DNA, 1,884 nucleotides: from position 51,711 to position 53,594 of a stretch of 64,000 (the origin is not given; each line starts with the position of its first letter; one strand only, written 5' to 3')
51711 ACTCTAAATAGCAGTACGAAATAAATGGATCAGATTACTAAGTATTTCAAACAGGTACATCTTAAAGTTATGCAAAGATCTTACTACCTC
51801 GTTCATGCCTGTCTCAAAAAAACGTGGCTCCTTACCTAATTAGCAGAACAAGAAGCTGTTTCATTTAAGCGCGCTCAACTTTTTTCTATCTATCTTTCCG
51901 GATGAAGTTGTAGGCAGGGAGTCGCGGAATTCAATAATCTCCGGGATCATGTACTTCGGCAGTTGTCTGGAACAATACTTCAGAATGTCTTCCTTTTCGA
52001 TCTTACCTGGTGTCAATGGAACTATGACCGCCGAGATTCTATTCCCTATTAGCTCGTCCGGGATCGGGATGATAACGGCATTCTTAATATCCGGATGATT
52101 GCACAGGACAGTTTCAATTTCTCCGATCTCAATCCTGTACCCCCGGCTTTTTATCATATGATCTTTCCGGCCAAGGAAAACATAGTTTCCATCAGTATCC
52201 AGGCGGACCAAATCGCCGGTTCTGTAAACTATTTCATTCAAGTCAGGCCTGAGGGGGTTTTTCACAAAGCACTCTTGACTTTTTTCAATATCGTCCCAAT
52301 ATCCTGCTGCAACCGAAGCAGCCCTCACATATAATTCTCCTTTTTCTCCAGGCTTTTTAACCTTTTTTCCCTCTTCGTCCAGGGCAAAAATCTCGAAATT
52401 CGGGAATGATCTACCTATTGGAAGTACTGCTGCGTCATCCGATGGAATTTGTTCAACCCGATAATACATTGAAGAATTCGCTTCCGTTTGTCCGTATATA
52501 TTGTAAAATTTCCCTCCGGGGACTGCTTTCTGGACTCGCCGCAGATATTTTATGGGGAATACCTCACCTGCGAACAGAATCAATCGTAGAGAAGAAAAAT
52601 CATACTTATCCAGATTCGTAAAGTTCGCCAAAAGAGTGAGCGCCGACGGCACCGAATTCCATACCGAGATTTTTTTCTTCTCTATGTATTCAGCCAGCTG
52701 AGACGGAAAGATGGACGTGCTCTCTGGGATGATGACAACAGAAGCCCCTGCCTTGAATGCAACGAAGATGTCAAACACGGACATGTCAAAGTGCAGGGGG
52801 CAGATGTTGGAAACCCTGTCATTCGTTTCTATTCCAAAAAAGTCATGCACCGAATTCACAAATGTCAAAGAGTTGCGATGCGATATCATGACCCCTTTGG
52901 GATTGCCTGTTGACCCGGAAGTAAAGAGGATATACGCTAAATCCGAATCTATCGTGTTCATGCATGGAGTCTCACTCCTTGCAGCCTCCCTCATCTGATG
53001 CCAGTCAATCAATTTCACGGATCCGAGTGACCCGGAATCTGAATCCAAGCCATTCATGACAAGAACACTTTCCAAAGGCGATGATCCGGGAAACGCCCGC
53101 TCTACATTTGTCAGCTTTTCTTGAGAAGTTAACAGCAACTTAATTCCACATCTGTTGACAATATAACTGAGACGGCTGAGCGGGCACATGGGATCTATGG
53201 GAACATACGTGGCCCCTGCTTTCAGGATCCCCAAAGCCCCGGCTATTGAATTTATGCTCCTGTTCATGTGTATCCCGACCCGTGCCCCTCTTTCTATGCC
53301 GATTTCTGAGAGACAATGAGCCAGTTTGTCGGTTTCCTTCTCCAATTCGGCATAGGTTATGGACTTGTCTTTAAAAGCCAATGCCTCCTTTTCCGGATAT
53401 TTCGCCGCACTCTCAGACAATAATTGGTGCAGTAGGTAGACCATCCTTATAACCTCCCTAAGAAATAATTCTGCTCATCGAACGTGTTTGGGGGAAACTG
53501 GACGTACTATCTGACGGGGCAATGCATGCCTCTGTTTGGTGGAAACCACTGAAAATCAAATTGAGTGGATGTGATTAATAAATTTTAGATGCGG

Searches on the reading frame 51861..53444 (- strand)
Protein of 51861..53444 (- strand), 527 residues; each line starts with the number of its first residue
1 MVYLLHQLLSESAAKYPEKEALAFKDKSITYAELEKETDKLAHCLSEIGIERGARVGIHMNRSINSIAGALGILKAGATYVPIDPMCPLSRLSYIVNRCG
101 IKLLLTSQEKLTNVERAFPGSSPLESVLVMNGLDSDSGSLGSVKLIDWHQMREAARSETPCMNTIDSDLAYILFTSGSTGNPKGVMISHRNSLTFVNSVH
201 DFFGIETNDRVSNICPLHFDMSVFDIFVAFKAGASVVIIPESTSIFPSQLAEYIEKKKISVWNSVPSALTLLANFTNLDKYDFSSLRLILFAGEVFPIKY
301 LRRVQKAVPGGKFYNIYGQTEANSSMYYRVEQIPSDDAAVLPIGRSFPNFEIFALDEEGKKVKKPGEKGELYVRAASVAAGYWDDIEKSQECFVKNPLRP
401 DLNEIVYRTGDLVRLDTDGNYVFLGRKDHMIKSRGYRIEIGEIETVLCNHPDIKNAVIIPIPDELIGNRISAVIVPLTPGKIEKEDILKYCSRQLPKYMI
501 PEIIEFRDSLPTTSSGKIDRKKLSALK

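Call 7: search_protein_families(library=pfam, proteins=[window:51861-53444:-], max_evalue=0.001)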
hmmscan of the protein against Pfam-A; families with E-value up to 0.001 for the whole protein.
window:51861-53444:- (527 aa): 2 families
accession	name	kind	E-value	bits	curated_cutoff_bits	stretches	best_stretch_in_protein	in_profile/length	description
PF00501.34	AMP-binding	-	1.5e-90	304.2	29.9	1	10-383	2-384/384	AMP-binding enzyme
PF13193.12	AMP-binding_C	-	2e-15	57.9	24.5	1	442-517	1-76/76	AMP-binding enzyme C-terminal domain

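Call 10: search_protein_families(library=ncbifam, proteins=[window:51861-53444:-], max_evalue=0.001)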
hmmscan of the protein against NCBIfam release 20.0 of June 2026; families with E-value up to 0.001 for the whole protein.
window:51861-53444:- (527 aa): 107 families (the best 25 are shown)
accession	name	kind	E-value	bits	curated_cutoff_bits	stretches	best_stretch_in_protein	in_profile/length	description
TIGR03098.1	ligase_PEP_1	hypoth_equivalog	8.1e-120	400.7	592.35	1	4-524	1-515/517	acyl-CoA ligase (AMP-forming), exosortase A system-associated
TIGR01733.1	AA-adenyl-dom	subfamily_domain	4.4e-114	381.5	317.4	1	30-457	1-408/409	amino acid adenylation domain-containing protein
NF004837.0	PRK06187.1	subfamily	1.4e-94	317.3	476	1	4-523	9-518/531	long-chain-fatty-acid--CoA ligase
NF004282.0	PRK05691.1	subfamily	1.9e-90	303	4090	2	144-526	3845-4225/4334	non-ribosomal peptide synthase/polyketide synthase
NF003417.0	PRK04813.1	subfamily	5.2e-88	295.8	476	1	8-524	8-500/505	D-alanine--poly(phosphoribitol) ligase subunit DltA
NF041803.1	NRPS_SolG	exception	7.3e-87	292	2200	1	4-523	562-1070/1163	solanimycin non-ribosomal peptide synthetase SolG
TIGR01734.1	D-ala-DACP-lig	equivalog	7.7e-86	288.6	559.85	1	9-524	6-499/504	D-alanine--poly(phosphoribitol) ligase subunit DltA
NF038078.1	NRPS_MxcG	equivalog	4.1e-80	269.5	2300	1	7-524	460-957/1442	myxochelin non-ribosomal peptide synthetase MxcG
NF006182.0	PRK08316.1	subfamily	2.1e-79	267.4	663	1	5-523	13-513/523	fatty acyl-CoA synthetase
NF047350.1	aureusi_NRPS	equivalog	1.5e-77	260.9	2500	1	6-524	1437-1909/2373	aureusimine non-ribosomal peptide synthetase AusA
NF006181.0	PRK08314.1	subfamily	6.9e-77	259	705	1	5-523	26-550/563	long-chain-fatty-acid--CoA ligase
NF005801.1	PRK07656.1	equivalog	8.3e-68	229.2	657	1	7-523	5-499/500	FadD3 family acyl-CoA ligase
NF004808.0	PRK06155.1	equivalog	4.5e-65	219.9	722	1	5-524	23-519/542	ATP-dependent acyl-CoA ligase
NF003313.0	PRK04319.1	equivalog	3.3e-63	213.8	729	1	18-525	60-559/574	acetate--CoA ligase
NF005863.0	PRK07798.1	subfamily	3.7e-62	210.6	543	1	3-521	4-525/540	acyl-CoA synthetase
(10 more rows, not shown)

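Call 41: search_solved_structures(query=window:51861-53444:-, max_evalue=1e-20, show_alignments=1)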
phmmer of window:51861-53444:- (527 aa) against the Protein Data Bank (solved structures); distinct sequences matched with E-value up to 1e-20: 181 (the best 60 are shown).
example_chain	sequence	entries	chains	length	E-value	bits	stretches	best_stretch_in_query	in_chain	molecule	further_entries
6mfy_A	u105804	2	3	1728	3.4e-136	458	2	4-523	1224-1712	Linear gramicidin synthase subunit A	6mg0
6mfz_A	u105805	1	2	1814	4.4e-136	457.6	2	4-523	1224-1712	Linear gramicidin synthase subunit A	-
9be3_A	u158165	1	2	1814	4.4e-136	457.6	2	4-523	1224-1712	Linear gramicidin synthase subunit A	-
9be4_A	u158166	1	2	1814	4.4e-136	457.6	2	4-523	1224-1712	Linear gramicidin synthase subunit A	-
9meh_A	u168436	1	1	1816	4.4e-136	457.6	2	4-523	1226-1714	Linear gramicidin synthase subunit A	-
8xjz_C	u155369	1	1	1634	8.9e-112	377.4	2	11-524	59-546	Peptide synthetase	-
6o6e_B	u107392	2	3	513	2e-87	297.1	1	4-523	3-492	L-proline--[L-prolyl-carrier protein] ligase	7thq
7ly7_A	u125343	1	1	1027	4.1e-81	276.3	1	167-524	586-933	BmdB, Bacillamide NRPS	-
7ly4_E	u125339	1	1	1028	4.1e-81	276.3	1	167-524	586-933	BmdB, bacillamide NRPS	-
4d4g_A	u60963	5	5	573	3.7e-79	269.8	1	5-523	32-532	APNAA1 | APNA A1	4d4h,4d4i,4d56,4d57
8hlk_A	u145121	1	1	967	9.1e-78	265.2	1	5-524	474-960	Microcystin synthetase B (Fragment)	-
9bfd_B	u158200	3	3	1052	2.5e-77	263.8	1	5-523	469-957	Tyrocidine synthase 2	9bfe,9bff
9bfd_A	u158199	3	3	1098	4.4e-77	263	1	5-523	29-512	Tyrocidine synthase 1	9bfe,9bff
2vsq_A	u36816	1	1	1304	1.3e-72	248.2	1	11-523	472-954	SURFACTIN SYNTHETASE SUBUNIT 3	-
8jbr_A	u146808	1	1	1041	2.2e-72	247.4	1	5-523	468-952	McyA protein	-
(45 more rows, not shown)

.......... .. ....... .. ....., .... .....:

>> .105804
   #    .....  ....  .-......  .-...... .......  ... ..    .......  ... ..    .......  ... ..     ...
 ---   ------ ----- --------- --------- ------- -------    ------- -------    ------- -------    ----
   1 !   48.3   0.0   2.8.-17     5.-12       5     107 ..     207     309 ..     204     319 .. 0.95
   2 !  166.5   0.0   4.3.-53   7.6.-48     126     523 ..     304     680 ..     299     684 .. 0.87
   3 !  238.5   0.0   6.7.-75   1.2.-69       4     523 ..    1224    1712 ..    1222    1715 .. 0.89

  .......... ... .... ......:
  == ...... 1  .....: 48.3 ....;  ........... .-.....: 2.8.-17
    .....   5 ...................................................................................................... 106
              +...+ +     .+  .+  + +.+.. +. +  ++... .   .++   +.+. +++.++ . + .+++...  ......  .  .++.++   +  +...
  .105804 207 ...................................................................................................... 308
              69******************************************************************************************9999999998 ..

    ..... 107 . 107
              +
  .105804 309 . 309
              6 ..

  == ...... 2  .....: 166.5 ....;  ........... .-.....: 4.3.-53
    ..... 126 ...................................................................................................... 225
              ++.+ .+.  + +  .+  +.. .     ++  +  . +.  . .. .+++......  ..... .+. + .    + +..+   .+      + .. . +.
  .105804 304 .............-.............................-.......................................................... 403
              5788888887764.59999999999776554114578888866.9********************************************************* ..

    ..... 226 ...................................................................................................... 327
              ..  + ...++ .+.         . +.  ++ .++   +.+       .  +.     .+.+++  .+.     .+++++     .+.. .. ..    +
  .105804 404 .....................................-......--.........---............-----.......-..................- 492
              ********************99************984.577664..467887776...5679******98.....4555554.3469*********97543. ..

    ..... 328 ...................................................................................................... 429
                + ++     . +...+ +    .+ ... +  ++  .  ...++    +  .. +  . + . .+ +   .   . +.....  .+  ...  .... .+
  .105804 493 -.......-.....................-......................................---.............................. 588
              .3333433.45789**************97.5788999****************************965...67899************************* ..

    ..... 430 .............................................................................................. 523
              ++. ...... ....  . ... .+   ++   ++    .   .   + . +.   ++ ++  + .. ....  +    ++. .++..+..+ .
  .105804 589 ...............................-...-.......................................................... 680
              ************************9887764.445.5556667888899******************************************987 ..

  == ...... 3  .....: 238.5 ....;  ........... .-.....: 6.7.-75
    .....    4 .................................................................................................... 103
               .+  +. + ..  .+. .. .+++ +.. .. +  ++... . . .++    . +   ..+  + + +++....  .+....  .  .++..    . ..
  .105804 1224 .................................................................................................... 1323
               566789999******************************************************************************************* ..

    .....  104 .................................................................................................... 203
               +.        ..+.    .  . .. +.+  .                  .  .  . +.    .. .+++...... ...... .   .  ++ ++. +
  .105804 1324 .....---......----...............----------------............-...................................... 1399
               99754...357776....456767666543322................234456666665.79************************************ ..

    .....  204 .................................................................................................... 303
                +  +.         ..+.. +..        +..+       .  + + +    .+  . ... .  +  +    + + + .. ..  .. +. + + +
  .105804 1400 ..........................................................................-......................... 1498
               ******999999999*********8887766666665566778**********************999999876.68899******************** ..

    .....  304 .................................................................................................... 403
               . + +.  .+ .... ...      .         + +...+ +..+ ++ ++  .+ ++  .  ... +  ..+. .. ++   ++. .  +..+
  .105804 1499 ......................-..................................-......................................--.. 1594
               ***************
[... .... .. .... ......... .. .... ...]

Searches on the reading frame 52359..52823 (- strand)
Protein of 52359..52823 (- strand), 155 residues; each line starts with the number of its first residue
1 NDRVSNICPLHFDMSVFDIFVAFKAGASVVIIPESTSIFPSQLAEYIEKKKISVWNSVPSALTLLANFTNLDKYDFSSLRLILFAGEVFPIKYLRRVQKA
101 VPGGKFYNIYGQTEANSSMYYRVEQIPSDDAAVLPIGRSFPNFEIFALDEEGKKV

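Call 43: search_solved_structures(query=window:52359-52823:-, max_evalue=0.00001, show_alignments=5)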
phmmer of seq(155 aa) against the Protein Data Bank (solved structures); distinct sequences matched with E-value up to 0.00001: 63 (the best 60 are shown).
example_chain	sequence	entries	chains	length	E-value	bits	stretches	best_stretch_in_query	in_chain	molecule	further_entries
6o6e_B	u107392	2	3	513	1.7e-27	99.7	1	2-153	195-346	L-proline--[L-prolyl-carrier protein] ligase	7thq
8xjz_C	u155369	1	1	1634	5.4e-22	81.8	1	11-154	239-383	Peptide synthetase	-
7thn_B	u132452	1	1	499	5.1e-18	68.9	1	2-150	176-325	L-proline--[L-prolyl-carrier protein] ligase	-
7ly7_A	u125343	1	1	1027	3.9e-16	62.8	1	2-150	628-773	BmdB, Bacillamide NRPS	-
7ly4_E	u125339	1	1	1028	3.9e-16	62.8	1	2-150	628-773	BmdB, bacillamide NRPS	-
8yyr_A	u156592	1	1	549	5.6e-16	62.3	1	2-154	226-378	Putative ATP-dependent b-aminoacyl-ACP synthetase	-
7dq5_A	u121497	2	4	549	5.6e-16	62.3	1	2-154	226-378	Putative ATP-dependent b-aminoacyl-ACP synthetase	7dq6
5jjq_A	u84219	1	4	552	6.1e-16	62.2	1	2-153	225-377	AMP-dependent synthetase and ligase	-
8yyq_A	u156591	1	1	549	1.6e-15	60.8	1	2-154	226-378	Putative ATP-dependent b-aminoacyl-ACP synthetase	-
4oxi_A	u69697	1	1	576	1.6e-15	60.8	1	2-153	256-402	Enterobactin synthetase component F-related protein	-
3e7w_A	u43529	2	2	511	3.2e-15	59.8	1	6-153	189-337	D-alanine--poly(phosphoribitol) ligase subunit 1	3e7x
6mfy_A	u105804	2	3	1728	3.7e-15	59.7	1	12-152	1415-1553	Linear gramicidin synthase subunit A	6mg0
6mfz_A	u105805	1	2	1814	4.2e-15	59.5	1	12-152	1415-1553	Linear gramicidin synthase subunit A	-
9be3_A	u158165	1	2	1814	4.2e-15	59.5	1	12-152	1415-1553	Linear gramicidin synthase subunit A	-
9be4_A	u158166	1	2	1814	4.2e-15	59.5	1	12-152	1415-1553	Linear gramicidin synthase subunit A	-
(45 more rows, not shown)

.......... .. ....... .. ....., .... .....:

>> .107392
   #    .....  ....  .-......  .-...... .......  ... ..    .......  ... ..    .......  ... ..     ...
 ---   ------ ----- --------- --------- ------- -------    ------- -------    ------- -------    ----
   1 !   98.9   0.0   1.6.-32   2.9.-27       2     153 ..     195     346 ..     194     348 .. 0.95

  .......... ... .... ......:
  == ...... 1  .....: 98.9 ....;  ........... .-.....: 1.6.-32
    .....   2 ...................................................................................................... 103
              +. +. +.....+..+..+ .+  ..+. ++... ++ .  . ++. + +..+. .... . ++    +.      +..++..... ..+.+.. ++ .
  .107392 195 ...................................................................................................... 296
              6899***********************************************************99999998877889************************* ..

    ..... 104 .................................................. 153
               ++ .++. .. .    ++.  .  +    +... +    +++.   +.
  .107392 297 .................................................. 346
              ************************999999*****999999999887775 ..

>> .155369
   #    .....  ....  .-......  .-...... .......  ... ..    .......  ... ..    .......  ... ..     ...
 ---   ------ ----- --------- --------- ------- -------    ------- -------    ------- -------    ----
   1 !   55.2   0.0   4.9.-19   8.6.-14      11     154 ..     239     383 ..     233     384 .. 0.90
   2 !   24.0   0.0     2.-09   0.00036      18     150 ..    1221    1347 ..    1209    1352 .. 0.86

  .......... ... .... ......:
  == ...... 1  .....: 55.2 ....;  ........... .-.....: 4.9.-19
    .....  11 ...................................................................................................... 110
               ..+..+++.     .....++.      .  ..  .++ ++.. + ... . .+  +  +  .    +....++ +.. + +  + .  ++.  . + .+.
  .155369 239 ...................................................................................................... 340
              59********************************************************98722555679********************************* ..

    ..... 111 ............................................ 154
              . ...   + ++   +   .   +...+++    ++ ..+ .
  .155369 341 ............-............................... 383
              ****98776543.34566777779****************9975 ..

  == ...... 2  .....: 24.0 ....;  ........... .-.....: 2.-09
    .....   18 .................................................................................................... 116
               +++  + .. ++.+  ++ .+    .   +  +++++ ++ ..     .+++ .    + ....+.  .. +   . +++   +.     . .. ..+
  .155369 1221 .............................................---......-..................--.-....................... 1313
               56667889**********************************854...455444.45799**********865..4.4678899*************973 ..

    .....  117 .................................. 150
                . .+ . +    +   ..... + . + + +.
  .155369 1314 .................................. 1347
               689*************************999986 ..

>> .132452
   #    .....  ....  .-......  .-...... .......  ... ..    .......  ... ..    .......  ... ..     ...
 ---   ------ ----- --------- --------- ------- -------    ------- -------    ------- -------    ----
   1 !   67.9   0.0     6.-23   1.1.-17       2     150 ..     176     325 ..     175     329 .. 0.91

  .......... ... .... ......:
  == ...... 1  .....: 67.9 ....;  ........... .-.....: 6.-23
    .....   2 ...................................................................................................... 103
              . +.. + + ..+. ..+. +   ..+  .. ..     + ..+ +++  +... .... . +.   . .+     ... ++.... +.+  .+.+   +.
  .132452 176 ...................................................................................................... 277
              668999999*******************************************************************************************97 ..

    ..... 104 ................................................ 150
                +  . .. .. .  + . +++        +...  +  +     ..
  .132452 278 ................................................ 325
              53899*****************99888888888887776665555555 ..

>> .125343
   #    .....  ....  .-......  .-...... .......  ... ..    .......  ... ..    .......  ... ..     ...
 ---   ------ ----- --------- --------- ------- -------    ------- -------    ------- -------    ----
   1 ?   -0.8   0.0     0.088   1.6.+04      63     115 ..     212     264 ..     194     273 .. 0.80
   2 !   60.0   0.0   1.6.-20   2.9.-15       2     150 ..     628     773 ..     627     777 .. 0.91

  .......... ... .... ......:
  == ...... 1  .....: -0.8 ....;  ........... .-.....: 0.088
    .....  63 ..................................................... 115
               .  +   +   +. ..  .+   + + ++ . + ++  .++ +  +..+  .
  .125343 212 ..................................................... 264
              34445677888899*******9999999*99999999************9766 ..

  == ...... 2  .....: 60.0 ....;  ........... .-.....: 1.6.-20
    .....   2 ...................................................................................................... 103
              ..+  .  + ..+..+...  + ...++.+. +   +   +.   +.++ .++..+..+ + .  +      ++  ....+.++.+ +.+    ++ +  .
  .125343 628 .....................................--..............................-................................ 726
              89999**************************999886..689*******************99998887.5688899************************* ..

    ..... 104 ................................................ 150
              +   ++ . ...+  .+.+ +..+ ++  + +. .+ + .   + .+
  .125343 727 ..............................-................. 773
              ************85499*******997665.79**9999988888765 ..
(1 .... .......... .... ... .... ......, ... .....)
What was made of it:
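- On Prolyl-carrier-protein oxidation pathway (neighbouring genes): PltF is the best PDB match for the pocket region (call 43), and Asp235 and Lys517 are present.
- Closest known: Prolyl-carrier-protein pathways. Different: The specificity code has N, S, S where PltF has Y, V, C (call 43).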
